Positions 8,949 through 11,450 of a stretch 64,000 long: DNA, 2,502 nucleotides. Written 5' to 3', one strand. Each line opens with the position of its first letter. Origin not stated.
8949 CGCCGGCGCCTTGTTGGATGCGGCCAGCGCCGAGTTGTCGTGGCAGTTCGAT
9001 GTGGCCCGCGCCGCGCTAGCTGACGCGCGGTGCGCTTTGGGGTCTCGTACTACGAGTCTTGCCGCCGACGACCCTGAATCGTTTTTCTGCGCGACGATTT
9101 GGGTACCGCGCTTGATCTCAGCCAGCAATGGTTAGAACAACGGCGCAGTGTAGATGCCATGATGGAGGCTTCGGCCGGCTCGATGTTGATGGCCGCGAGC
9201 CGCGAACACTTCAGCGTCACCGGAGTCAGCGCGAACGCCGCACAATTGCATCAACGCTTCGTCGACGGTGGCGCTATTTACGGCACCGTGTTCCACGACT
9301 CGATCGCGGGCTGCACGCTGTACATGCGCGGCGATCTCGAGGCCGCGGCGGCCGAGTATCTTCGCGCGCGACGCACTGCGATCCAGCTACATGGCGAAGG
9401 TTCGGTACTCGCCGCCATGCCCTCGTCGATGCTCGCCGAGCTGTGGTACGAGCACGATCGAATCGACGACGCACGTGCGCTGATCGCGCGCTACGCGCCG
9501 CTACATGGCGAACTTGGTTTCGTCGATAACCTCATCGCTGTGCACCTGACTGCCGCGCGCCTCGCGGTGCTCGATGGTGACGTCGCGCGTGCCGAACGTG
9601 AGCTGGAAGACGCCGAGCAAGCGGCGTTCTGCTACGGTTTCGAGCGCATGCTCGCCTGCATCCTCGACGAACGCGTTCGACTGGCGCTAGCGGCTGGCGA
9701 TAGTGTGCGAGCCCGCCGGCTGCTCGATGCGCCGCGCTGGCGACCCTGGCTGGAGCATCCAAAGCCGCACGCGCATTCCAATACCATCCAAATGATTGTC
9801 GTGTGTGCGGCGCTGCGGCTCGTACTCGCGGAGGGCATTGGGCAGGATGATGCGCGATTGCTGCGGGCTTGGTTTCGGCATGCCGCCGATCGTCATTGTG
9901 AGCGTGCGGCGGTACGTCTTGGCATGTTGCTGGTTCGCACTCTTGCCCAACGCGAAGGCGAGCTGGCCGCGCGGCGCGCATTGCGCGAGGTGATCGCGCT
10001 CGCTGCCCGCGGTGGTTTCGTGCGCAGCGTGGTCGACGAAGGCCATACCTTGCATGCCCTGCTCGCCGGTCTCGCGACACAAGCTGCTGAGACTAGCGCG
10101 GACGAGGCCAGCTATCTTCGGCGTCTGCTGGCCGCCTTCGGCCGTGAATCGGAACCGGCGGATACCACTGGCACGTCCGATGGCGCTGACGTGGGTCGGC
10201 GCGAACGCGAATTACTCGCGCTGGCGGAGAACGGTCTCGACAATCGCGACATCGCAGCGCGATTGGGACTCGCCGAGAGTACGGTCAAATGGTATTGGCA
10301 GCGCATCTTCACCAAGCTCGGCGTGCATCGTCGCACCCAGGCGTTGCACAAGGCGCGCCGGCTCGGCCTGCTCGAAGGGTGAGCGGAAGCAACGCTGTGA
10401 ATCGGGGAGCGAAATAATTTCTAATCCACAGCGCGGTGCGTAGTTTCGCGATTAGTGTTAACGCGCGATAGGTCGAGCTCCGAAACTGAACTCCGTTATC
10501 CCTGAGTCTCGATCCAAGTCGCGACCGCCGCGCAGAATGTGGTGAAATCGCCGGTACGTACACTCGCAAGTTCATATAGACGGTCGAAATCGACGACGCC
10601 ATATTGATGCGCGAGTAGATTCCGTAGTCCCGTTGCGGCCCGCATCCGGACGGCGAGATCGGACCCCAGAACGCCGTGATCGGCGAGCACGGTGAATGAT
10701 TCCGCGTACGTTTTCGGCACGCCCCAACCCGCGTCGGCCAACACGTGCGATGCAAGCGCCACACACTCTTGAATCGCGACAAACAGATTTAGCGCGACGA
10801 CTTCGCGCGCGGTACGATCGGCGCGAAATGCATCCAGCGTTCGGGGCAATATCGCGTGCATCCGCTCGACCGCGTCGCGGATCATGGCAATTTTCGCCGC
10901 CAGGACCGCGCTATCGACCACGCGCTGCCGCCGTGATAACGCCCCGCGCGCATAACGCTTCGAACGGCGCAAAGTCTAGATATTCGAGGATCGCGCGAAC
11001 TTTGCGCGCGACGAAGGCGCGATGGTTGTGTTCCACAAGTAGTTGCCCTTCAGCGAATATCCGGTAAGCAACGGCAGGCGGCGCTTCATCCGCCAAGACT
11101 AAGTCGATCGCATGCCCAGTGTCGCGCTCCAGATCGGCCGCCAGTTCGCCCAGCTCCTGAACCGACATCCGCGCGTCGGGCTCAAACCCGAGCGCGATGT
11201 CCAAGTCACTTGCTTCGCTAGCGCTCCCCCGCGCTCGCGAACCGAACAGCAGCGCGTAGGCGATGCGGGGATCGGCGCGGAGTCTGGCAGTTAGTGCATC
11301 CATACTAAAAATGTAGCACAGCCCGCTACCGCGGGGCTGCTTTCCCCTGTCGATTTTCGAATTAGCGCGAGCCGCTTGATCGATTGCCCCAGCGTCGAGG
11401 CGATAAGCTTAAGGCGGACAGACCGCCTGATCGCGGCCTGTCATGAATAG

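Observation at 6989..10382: Decayed second locus: orphan SDIMO-alpha C-terminal (YHS-like) fragment followed by a MalT/LuxR regulator broken by two frameshifts and an in-frame TAG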

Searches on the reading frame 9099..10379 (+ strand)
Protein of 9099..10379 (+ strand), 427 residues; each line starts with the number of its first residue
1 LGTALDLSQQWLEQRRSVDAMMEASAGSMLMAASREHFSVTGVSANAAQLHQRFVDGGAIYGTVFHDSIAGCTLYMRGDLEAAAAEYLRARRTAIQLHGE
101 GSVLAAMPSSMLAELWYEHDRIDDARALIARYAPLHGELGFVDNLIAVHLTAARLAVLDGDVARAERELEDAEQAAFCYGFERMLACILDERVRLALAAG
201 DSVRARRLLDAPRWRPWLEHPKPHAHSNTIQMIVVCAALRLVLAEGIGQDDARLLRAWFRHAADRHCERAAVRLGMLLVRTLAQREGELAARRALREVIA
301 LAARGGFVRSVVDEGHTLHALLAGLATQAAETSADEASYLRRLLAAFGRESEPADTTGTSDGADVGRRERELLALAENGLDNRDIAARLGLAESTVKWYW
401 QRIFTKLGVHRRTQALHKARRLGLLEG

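Call 8: search_protein_families(library=pfam, proteins=[window:9099-10379:+], max_evalue=0.1)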
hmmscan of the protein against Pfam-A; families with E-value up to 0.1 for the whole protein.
window:9099-10379:+ (427 aa): 6 families
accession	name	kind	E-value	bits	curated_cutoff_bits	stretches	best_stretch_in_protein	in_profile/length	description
PF17874.7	TPR_MalT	-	1.7e-19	70.8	45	1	4-327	20-335/336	MalT-like TPR region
PF00196.25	GerE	-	1.2e-14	54.1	23.5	1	367-419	5-57/57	Bacterial regulatory proteins, luxR family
PF08281.18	Sigma70_r4_2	-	6.9e-05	22.9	25.7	1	368-406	14-53/54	Sigma-70, region 4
PF13384.12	HTH_23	-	0.00058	20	24.6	1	372-406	10-43/50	Homeodomain-like domain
PF13412.12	HTH_24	-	0.0061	16.5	21.9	1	377-399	15-37/48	Winged helix-turn-helix DNA-binding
PF09339.16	HTH_IclR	-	0.019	15.2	22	1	371-396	10-35/52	IclR helix-turn-helix domain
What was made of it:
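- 9159..10382 (+): Undisrupted 3' part of the pseudogene (TPR_MalT plus LuxR helix-turn-helix), called as a 407-aa gene by automatic annotation. No promoter-like site or obvious ribosome-binding site was found. Pfam TPR_MalT 1.7e-19 and GerE 1.2e-14 (call 8).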

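Call 10: find_homologous_proteins(query=window:9099-10379:+)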
Query window:9099-10379:+ (427 aa): 22 proteins with E <= 0.001 among 8000 candidates.
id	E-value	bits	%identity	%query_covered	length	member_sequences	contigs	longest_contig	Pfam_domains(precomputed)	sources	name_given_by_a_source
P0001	1.9e-258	875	100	95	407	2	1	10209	PF17874.8,PF00196.26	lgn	-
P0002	3.1e-88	315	45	98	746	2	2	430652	PF25873.1,PF17874.8,PF00196.26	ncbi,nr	ncbi:MAG: hypothetical protein EPN72_12375 [Nevskiaceae bacterium]|nr:MAG: hypothetical protein EPN6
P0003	9.5e-63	231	35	99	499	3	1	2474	PF17874.8,PF00196.26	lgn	-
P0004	1.0e-48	185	40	74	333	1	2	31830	PF17874.8,PF00196.26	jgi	jgi:LuxR family maltose regulon positive regulatory protein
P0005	2.7e-16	78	45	31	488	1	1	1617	PF07721.21,PF14559.13,PF13384.13,PF17874.8,PF00196.26,PF13424.13,PF13428.13,PF08281.19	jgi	jgi:LuxR family maltose regulon positive regulatory protein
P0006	1.6e-15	75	27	91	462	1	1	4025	PF17874.8,PF00196.26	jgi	jgi:LuxR family maltose regulon positive regulatory protein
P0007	5.4e-14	70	29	82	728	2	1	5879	PF25873.1,PF17874.8,PF00515.35,PF00196.26,PF13424.13,PF13181.13,PF07719.24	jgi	jgi:LuxR family maltose regulon positive regulatory protein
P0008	2.9e-13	68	48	14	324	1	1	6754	PF13412.13,PF13384.13,PF00196.26,PF04545.23,PF08281.19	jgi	jgi:DNA-binding CsgD family transcriptional regulator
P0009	8.3e-11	60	43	20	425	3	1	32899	PF13384.13,PF13518.13,PF00196.26,PF04545.23,PF08281.19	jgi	jgi:DNA-binding NarL/FixJ family response regulator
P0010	1.1e-10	59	43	20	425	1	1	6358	PF13384.13,PF13518.13,PF00196.26,PF04545.23,PF08281.19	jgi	jgi:DNA-binding NarL/FixJ family response regulator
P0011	4.3e-10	57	42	20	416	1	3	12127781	PF13384.13,PF13518.13,PF00196.26,PF04545.23,PF08281.19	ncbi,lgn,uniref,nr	ncbi:LuxR C-terminal-related transcriptional regulator [Kibdelosporangium philippinense]|uniref:LuxR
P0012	7.1e-10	57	42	20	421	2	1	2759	PF13384.13,PF13518.13,PF00196.26,PF04545.23,PF08281.19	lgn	-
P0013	1.0e-9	56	42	21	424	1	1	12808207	PF13384.13,PF13518.13,PF00196.26,PF04545.23,PF08281.19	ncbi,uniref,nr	ncbi:DNA-binding NarL/FixJ family response regulator [Kibdelosporangium banguiense]|uniref:DNA-bindi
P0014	6.8e-8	50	37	33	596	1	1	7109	PF25873.1,PF17874.8,PF00196.26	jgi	jgi:LuxR family maltose regulon positive regulatory protein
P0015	2.4e-7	48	35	36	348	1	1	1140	PF17874.8,PF00196.26,PF13176.13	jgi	jgi:LuxR family maltose regulon positive regulatory protein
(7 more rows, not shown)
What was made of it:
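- Closest known: MalT / LAL. Different: It belongs to a small separate clade: the best intact relative is 45% identical, and hits outside the clade are below 30% over most of the query (call 10).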

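Call 11: find_encoding_contigs(protein=P0001, flank=10000)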
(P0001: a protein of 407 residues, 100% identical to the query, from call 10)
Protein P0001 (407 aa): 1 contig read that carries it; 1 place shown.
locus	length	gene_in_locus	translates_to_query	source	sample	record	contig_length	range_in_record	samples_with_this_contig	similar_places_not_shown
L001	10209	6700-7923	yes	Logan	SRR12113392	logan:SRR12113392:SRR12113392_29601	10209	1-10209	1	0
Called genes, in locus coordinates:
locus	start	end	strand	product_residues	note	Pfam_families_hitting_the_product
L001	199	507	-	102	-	PF08895:DUF1840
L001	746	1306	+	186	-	PF01227:GTP_cyclohydroI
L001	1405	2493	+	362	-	PF00126:HTH_1 (weak), PF12727:PBP_like, PF12974:Phosphonate-bd (weak)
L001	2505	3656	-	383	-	PF02771:Acyl-CoA_dh_N, PF02770:Acyl-CoA_dh_M, PF00441:Acyl-CoA_dh_1, PF08028:Acyl-CoA_dh_2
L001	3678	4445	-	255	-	PF00106:adh_short, PF08659:KR, PF23441:SDR, PF01370:Epimerase (faint), PF13561:adh_short_C2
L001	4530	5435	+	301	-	PF04945:YHS (faint), PF02332:Phenol_Hydrox (weak)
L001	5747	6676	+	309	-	PF25873:WHD_MalT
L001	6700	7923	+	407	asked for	PF17874:TPR_MalT, PF00196:GerE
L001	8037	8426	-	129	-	PF01934:HepT-like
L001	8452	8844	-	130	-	PF01909:NTP_transf_2, PF18765:Polbeta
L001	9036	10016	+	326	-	PF00389:2-Hacid_dh, PF02826:2-Hacid_dh_C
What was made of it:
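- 7940..10382 (+): Pseudogene of a ~915-aa LAL/MalT-type regulator (STAND NTPase, winged helix, MalT-like TPR, LuxR helix-turn-helix). It reads in frame 2 over 7940-8197, frame 1 over 8200-9080 and frame 3 over 9078-10382. WHD_MalT is recorded for the middle ORF (call 11).
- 9159..10382 (+): P0001, 100% identical (calls 10, 11).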

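Call 12: find_encoding_contigs(protein=P0002, flank=10000)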
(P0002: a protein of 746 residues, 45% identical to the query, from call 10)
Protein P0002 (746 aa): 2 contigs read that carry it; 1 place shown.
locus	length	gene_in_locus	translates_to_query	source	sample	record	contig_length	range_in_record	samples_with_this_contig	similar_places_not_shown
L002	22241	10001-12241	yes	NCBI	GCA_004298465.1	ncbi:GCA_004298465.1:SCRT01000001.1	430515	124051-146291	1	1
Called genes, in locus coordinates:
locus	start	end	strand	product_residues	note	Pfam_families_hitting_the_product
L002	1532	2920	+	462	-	PF00171:Aldedh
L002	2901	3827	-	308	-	PF00126:HTH_1, PF03466:LysR_substrate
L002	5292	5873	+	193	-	PF01613:Flavin_Reduct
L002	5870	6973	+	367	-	PF14525:AraC_binding_2, PF12833:HTH_18, PF00165:HTH_AraC (weak)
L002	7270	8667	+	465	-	-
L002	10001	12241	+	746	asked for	PF25873:WHD_MalT, PF17874:TPR_MalT, PF00196:GerE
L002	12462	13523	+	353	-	PF00355:Rieske, PF19112:VanA_C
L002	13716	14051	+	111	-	-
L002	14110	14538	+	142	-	PF17874:TPR_MalT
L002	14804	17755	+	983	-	PF08448:PAS_4 (weak), PF00512:HisKA, PF02518:HATPase_c, PF00072:Response_reg, PF00989:PAS (weak), PF13188:PAS_8 (weak), PF00512:HisKA, PF02518:HATPase_c, +1 more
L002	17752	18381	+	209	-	PF00072:Response_reg, PF00196:GerE, PF08281:Sigma70_r4_2 (weak)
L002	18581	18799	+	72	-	-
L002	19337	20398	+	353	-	PF08240:ADH_N, PF16912:Glu_dehyd_C (weak), PF00107:ADH_zinc_N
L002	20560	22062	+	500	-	PF02332:Phenol_Hydrox, PF04945:YHS (weak)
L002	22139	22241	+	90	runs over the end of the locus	PF06234:TmoB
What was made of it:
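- L002 has a regulator 8 kb from tmoA (call 12).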

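Call 33: find_encoding_contigs(protein=P0004, flank=10000)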
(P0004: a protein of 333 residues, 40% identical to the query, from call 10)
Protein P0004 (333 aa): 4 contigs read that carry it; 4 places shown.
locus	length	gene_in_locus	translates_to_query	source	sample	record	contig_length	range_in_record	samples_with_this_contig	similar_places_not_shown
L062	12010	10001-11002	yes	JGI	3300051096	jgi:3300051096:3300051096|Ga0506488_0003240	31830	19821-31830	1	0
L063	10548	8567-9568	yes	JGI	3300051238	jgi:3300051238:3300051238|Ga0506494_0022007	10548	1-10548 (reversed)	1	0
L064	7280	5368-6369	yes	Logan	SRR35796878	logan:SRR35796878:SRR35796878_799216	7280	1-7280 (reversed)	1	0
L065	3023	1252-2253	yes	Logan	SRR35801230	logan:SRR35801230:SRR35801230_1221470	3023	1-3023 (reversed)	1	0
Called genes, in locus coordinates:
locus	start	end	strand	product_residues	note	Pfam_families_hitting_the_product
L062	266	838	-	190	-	PF13560:HTH_31, PF01381:HTH_3, PF07883:Cupin_2, PF02311:AraC_binding (weak)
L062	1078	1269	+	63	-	PF01381:HTH_3, PF13443:HTH_26 (weak)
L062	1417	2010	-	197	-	PF04002:RadC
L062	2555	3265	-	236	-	-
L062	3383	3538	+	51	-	-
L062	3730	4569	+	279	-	PF01209:Ubie_methyltran, PF13489:Methyltransf_23, PF13847:Methyltransf_31, PF08241:Methyltransf_11, PF08242:Methyltransf_12, PF13649:Methyltransf_25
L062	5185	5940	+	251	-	-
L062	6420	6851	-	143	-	-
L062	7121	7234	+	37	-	-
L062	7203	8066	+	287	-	PF03695:UPF0149, PF02810:SEC-C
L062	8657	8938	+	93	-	PF00171:Aldedh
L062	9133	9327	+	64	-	PF02332:Phenol_Hydrox (weak)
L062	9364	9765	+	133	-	-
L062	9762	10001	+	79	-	-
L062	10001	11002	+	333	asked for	PF17874:TPR_MalT, PF00196:GerE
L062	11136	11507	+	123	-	-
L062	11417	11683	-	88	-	PF02604:PhdYeFM_antitox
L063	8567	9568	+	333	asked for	PF17874:TPR_MalT, PF00196:GerE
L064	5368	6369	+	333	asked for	PF17874:TPR_MalT, PF00196:GerE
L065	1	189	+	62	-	?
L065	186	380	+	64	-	-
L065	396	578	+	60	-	PF02332:Phenol_Hydrox (weak)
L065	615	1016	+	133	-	-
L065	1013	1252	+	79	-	-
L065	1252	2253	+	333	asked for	PF17874:TPR_MalT, PF00196:GerE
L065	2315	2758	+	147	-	-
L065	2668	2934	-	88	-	PF02604:PhdYeFM_antitox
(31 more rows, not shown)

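Call 48: find_related_loci(query=window:9099-10379:+, collection=metagenome_contigs, flank=10000)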
Query window:9099-10379:+ (427 aa) in metagenome_contigs; peptide patterns used: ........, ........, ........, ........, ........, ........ (x = any residue, [..] = any of these).
87 stretches matched a pattern; 12 encode a relative of the query (tblastn E <= 1e-3); 12 distinct loci.
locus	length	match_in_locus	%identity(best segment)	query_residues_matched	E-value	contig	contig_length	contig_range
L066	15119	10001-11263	41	7-421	4e-82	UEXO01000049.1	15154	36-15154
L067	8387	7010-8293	41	1-422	1e-80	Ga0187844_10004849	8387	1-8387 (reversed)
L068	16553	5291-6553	42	1-421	4e-78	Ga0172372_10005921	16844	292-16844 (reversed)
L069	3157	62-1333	39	1-420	8e-71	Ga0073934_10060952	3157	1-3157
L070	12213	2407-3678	37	4-426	1e-65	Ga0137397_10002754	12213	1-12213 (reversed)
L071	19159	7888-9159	37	4-426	1e-65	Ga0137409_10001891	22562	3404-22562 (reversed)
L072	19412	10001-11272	36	4-426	2e-65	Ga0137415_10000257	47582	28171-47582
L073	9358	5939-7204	37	8-425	2e-65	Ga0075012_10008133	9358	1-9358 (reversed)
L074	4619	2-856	41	142-421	3e-48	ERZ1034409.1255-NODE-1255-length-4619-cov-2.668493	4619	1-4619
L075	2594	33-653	36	223-422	1e-30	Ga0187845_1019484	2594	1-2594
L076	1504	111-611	37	262-425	6e-20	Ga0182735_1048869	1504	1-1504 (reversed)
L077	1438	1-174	59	368-425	4e-15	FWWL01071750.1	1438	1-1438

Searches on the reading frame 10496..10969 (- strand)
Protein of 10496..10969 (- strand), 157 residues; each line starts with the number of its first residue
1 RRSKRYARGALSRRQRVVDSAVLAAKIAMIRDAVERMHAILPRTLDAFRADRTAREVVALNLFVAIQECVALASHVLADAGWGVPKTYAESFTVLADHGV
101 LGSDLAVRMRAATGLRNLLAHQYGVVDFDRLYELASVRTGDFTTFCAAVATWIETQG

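Call 55: search_protein_families(library=pfam, proteins=[window:10496-10969:-], max_evalue=0.001)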
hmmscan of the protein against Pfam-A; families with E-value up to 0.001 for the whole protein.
window:10496-10969:- (157 aa): 1 family
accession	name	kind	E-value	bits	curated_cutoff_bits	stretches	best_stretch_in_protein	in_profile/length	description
PF01934.22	HepT-like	-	8.8e-23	80.7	23.5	1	30-148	1-119/120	Ribonuclease HepT-like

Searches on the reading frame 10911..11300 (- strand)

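Call 55: search_protein_families(library=pfam, proteins=[window:10911-11300:-], max_evalue=0.001)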
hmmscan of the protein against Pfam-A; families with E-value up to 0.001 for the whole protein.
window:10911-11300:- (129 aa): 2 families
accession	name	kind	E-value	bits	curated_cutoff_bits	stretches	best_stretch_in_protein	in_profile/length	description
PF18765.7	Polbeta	-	1.6e-16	60.6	26.9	1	6-93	6-92/93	Polymerase beta, Nucleotidyltransferase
PF01909.29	NTP_transf_2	-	1.6e-08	35.3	21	1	13-87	14-92/93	Nucleotidyltransferase domain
